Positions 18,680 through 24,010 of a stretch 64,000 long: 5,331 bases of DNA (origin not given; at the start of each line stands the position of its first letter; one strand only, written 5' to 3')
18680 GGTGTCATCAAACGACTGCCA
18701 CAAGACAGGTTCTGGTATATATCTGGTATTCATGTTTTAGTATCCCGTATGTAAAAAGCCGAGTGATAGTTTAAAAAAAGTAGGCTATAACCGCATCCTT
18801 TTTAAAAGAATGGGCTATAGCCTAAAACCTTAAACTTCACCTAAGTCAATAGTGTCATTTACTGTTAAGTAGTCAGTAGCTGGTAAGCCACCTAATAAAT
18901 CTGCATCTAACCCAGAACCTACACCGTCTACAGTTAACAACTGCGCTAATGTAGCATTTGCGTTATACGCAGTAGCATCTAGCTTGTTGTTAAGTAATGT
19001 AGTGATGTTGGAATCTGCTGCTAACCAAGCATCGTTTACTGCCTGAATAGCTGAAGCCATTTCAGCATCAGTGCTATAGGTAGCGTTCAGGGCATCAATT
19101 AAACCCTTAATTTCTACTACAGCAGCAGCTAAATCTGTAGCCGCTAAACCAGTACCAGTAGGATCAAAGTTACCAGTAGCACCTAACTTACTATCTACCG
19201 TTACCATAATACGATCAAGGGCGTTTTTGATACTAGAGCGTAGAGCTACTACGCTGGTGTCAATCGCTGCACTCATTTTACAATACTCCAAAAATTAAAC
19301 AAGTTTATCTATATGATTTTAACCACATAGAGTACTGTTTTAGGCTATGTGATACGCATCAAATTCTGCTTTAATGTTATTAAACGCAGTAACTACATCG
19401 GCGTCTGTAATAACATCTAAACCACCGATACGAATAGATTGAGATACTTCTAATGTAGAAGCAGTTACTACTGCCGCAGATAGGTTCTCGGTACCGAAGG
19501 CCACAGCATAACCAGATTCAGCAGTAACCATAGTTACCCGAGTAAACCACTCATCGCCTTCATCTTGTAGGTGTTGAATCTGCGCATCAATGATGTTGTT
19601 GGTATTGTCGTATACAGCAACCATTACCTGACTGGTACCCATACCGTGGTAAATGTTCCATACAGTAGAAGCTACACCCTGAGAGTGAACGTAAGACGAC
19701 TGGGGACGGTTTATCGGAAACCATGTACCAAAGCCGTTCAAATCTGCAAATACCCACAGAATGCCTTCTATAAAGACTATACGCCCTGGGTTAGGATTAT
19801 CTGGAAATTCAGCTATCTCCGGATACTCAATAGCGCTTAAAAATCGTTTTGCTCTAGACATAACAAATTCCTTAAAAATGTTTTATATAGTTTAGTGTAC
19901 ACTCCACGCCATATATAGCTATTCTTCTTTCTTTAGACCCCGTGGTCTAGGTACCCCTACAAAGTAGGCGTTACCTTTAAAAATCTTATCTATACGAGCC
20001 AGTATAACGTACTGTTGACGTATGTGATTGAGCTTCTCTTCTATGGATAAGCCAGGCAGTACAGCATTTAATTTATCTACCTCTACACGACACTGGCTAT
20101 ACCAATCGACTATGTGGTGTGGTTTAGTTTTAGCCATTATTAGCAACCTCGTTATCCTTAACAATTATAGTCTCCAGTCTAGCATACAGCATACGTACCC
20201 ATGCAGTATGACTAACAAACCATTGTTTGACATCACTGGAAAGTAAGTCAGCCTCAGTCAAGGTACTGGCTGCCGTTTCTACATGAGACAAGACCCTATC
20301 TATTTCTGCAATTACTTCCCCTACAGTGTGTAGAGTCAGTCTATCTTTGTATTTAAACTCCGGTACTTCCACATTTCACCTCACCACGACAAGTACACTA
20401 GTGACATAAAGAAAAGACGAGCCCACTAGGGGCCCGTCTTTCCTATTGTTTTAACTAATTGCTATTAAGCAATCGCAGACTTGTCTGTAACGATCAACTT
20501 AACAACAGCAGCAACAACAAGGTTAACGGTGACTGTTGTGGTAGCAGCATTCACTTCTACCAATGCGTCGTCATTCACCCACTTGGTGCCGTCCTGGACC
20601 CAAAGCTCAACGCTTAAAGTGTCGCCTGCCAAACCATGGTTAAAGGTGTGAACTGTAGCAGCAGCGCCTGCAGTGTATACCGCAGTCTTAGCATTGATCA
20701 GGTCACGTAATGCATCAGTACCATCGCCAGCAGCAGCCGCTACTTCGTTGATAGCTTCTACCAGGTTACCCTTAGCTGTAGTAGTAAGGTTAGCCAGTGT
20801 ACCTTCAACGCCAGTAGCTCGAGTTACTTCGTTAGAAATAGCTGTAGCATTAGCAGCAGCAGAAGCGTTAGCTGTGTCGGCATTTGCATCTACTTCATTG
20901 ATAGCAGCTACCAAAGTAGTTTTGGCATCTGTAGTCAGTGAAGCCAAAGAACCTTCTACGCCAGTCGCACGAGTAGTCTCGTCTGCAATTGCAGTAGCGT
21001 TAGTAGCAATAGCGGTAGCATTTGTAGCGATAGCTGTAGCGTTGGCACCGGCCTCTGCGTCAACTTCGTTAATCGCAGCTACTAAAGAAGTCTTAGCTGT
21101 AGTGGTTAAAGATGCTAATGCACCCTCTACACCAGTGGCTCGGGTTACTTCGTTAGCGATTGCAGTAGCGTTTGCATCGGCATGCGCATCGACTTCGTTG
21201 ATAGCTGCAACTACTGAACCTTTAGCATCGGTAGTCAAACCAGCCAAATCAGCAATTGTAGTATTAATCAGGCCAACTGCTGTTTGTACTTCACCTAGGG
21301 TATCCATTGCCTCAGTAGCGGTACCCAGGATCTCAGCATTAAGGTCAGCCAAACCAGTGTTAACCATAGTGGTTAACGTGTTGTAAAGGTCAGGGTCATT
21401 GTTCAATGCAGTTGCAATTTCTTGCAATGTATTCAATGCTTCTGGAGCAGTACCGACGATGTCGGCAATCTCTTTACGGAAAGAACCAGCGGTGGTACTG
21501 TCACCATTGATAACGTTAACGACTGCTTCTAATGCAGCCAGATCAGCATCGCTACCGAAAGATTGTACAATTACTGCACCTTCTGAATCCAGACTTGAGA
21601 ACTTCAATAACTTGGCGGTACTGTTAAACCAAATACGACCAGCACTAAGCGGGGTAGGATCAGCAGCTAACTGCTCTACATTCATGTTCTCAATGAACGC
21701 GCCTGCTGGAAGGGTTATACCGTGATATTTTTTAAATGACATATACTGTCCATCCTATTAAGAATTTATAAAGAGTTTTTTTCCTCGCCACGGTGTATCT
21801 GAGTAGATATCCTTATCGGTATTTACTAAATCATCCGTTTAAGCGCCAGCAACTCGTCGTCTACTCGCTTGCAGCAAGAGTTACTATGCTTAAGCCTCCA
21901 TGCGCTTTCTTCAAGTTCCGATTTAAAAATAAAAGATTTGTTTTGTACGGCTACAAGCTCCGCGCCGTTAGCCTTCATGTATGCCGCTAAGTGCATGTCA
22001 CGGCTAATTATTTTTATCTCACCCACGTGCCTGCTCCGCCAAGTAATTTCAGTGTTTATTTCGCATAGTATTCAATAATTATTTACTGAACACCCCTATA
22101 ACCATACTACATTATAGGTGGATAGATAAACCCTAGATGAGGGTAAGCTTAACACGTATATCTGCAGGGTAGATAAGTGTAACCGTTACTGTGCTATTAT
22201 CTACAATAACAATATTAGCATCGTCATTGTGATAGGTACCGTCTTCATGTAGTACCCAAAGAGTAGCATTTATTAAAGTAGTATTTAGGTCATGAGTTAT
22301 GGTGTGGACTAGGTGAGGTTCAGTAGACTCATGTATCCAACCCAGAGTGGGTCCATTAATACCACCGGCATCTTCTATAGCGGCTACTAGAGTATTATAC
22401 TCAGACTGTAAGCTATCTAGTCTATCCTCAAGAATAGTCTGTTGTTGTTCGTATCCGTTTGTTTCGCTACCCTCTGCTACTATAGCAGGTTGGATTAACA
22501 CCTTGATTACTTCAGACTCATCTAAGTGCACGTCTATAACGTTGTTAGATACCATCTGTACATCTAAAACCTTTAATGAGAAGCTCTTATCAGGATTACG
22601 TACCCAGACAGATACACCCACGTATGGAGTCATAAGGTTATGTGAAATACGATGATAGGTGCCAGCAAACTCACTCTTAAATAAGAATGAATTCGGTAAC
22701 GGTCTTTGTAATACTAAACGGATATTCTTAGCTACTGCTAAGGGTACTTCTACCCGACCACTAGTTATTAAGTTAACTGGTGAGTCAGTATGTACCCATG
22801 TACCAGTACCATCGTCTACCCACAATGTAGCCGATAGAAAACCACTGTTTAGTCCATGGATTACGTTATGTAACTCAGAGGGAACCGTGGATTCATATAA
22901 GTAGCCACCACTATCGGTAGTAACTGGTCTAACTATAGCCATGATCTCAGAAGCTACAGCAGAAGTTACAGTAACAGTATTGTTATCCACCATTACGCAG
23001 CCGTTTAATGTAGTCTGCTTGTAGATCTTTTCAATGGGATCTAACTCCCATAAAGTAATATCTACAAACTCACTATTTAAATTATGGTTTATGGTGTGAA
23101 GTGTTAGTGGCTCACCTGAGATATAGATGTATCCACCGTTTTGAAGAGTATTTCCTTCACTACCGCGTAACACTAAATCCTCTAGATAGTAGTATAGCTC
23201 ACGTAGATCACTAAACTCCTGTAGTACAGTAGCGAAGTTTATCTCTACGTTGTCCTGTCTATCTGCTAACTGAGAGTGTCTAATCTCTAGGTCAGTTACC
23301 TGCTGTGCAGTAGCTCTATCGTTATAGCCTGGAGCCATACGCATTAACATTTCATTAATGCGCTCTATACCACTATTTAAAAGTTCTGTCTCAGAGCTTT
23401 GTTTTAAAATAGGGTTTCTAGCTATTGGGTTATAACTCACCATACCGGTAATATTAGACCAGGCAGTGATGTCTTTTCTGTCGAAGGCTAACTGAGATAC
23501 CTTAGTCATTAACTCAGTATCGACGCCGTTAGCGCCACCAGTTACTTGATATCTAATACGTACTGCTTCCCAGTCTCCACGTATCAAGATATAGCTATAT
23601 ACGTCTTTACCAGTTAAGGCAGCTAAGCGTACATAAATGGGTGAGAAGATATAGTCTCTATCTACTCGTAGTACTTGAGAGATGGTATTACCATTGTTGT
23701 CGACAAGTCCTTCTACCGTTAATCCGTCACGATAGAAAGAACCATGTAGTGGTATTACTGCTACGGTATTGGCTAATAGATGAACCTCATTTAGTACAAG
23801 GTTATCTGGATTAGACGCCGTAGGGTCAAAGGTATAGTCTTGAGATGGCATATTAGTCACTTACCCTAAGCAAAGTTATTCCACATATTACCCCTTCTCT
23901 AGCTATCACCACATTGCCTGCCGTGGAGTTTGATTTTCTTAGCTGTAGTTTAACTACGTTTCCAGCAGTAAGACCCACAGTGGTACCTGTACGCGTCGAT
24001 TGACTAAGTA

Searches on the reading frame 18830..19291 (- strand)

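Call 20: search_protein_families(library=phrogs, proteins=[window:18830-19291:-], max_evalue=0.00001)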
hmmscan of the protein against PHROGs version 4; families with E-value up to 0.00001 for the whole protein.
window:18830-19291:- (153 aa): 0 families

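Call 108: search_protein_families(library=pfam, proteins=[window:18830-19291:-], max_evalue=0.01)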
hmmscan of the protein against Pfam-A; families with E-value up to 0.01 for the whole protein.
window:18830-19291:- (153 aa): 1 family
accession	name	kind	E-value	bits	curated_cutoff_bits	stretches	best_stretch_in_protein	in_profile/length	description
PF03769.21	Attacin_C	-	0.0025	18.5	28.8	1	90-138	9-57/120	Attacin, C-terminal region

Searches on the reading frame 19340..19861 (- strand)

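Call 20: search_protein_families(library=phrogs, proteins=[window:19340-19861:-], max_evalue=0.00001)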
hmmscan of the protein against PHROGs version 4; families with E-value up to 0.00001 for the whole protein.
window:19340-19861:- (173 aa): 1 family
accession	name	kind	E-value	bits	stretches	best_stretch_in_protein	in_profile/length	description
phrog_21918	-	unknown function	1.9e-13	51.4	1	11-124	17-130/200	-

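Call 108: search_protein_families(library=pfam, proteins=[window:19340-19861:-], max_evalue=0.01)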
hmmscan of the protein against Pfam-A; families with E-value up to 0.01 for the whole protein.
window:19340-19861:- (173 aa): 0 families

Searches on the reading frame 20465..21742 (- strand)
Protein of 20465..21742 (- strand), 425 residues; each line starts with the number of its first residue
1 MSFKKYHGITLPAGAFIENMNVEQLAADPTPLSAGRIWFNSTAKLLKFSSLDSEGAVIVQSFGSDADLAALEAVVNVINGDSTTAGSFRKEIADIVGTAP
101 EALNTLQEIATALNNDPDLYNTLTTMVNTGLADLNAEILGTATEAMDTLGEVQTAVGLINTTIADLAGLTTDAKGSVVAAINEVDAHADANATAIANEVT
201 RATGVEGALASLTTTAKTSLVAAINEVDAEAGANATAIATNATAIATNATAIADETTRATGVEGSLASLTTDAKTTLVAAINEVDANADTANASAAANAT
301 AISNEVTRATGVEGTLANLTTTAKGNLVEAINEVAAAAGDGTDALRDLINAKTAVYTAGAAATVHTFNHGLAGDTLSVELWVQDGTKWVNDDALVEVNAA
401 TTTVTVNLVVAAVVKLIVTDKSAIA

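Call 19: search_protein_families(library=phrogs, proteins=[window:20465-21742:-], max_evalue=0.00001)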
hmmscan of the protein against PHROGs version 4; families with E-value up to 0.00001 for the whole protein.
window:20465-21742:- (425 aa): 8 families
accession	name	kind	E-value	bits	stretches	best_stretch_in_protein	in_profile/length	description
phrog_4757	-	unknown function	2.6e-29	103.6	2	299-404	19-89/359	-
phrog_25848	-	tail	2.4e-15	56.8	1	141-340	23-208/598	tail fiber protein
phrog_2631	-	tail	1.5e-08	34.7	1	83-128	372-417/644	tail fiber protein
phrog_23820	-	tail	4.4e-08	34.4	1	83-127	100-144/221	tail fiber protein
phrog_18608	-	unknown function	7.8e-08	33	1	89-127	166-204/416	-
phrog_8713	-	tail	9.4e-08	32.5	1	84-126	422-464/509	tail fiber protein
phrog_7032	-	tail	2.4e-06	26.9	1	83-136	277-329/866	tail fiber protein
phrog_454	-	tail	7.7e-06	25.3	1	89-129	392-429/1376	tail fiber protein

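Call 108: search_protein_families(library=pfam, proteins=[window:20465-21742:-], max_evalue=0.01)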
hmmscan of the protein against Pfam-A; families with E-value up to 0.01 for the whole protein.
window:20465-21742:- (425 aa): 0 families

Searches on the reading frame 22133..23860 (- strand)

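Call 19: search_protein_families(library=phrogs, proteins=[window:22133-23860:-], max_evalue=0.00001)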
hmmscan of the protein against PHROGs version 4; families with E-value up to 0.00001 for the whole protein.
window:22133-23860:- (575 aa): 2 families
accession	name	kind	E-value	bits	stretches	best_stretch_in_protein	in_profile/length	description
phrog_2163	-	head and packaging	6.6e-14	52.9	1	6-138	9-142/574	virion structural protein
phrog_28944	-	unknown function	3.1e-07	31.8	0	510-566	10-66/73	-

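Call 108: search_protein_families(library=pfam, proteins=[window:22133-23860:-], max_evalue=0.01)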
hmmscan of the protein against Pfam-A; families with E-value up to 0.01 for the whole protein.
window:22133-23860:- (575 aa): 0 families
